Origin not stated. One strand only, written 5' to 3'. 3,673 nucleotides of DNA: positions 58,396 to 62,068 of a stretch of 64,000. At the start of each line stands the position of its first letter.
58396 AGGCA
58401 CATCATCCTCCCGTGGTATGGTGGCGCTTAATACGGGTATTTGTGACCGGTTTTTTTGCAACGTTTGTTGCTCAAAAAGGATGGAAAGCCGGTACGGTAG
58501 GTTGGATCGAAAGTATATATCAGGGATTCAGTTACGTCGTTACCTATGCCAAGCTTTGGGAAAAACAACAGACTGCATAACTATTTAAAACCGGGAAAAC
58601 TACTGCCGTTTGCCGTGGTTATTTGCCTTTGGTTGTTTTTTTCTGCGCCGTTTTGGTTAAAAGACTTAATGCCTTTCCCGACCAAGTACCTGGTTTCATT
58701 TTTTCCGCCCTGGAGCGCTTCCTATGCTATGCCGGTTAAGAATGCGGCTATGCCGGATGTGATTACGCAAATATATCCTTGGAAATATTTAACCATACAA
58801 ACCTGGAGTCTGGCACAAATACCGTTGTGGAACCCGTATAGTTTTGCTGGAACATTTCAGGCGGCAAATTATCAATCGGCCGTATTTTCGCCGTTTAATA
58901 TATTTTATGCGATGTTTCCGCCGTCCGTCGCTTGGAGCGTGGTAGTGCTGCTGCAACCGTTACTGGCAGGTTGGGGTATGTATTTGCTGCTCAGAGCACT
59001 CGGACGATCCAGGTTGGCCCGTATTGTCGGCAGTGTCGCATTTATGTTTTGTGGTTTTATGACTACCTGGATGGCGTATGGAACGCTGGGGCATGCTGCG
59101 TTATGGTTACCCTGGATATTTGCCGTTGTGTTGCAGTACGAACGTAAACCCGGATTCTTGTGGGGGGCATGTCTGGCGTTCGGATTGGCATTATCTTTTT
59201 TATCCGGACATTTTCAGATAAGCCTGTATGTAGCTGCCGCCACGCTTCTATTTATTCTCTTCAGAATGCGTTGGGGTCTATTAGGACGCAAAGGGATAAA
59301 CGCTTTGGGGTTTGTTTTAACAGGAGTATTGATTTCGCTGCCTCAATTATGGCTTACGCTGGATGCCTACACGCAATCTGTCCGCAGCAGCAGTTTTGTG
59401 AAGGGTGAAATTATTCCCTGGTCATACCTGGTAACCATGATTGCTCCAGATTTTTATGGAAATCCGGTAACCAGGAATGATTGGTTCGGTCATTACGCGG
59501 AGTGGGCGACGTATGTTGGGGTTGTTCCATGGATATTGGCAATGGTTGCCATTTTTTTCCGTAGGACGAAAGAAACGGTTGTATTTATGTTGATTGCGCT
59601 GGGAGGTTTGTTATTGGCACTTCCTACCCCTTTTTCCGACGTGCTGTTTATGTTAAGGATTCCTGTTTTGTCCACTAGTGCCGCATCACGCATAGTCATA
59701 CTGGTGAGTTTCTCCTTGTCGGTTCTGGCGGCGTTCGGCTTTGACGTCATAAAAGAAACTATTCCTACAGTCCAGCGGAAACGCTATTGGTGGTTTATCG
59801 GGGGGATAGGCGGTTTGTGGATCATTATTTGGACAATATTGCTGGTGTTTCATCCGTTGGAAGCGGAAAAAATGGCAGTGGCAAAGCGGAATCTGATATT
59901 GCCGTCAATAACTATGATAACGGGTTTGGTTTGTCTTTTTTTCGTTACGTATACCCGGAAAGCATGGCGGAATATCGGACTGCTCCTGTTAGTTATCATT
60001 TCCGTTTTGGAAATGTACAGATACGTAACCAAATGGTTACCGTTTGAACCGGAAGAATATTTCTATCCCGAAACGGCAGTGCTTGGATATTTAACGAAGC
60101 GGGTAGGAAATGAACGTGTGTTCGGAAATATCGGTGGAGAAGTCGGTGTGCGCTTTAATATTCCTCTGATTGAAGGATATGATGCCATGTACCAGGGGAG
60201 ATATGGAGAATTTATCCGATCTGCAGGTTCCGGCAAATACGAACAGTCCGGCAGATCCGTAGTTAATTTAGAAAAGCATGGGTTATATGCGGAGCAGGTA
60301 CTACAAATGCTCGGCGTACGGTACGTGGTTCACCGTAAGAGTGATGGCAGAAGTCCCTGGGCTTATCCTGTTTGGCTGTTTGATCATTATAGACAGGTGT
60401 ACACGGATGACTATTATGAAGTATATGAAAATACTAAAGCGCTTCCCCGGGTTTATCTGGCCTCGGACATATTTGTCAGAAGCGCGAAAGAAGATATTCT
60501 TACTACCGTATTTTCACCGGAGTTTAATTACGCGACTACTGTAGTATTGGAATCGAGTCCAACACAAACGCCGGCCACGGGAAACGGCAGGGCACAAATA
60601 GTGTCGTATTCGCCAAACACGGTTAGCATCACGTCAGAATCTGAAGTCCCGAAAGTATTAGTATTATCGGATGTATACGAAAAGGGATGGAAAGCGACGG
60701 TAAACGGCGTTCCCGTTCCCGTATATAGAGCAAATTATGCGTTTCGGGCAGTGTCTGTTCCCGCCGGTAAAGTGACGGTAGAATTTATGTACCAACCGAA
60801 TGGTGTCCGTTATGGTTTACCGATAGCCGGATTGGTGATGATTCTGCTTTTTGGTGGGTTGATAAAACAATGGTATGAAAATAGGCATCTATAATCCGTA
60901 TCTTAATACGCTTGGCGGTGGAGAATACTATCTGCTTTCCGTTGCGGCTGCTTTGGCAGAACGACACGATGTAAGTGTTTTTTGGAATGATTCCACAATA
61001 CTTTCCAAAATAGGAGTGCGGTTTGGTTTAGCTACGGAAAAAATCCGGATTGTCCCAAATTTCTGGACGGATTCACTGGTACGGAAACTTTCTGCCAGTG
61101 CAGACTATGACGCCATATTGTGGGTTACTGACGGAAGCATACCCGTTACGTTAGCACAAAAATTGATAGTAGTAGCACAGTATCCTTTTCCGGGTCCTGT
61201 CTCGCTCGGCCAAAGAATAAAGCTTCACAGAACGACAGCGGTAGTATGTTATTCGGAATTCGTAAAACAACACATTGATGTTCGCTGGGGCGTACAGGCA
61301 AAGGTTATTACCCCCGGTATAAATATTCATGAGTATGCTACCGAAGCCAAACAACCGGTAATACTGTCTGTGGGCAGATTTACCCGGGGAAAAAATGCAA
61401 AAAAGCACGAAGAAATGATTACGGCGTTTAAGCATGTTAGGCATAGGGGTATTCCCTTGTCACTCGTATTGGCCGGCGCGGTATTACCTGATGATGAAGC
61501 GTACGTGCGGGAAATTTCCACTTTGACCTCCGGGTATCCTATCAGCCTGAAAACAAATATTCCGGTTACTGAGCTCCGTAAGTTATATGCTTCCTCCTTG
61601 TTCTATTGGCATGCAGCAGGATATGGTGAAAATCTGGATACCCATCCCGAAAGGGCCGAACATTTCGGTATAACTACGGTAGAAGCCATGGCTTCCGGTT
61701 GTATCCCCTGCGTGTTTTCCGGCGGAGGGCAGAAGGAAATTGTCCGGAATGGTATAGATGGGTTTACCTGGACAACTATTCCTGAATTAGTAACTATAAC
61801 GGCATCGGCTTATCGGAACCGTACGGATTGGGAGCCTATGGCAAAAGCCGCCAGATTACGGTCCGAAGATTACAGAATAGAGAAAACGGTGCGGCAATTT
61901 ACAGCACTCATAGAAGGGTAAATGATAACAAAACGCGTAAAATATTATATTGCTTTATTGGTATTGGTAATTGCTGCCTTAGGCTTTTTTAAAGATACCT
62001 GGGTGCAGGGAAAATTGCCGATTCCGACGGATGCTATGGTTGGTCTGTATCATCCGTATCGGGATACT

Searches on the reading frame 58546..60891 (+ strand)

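Call 11: search_protein_families(library=pfam, proteins=[window:58546-60891:+], max_evalue=0.001)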
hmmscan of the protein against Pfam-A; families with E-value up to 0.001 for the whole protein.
window:58546-60891:+ (782 aa): 1 family
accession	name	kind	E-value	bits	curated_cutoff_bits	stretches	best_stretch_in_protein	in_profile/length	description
PF09586.16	YfhO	-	3e-26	92.5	28.5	2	683-760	756-834/835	Bacterial membrane protein YfhO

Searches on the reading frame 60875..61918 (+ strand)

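Call 11: search_protein_families(library=pfam, proteins=[window:60875-61918:+], max_evalue=0.001)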
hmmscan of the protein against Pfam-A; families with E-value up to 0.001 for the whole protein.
window:60875-61918:+ (348 aa): 3 families
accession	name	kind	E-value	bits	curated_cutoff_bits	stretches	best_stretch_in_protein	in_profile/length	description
PF00534.26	Glycos_transf_1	-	6.7e-16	58.7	26.4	1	155-297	10-138/172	Glycosyl transferases group 1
PF13692.12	Glyco_trans_1_4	-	2.4e-10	41.3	27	1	161-298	2-123/142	Glycosyl transferases group 1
PF13439.12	Glyco_transf_4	-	8.4e-07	29.6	28.5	1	14-151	2-168/170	Glycosyltransferase Family 4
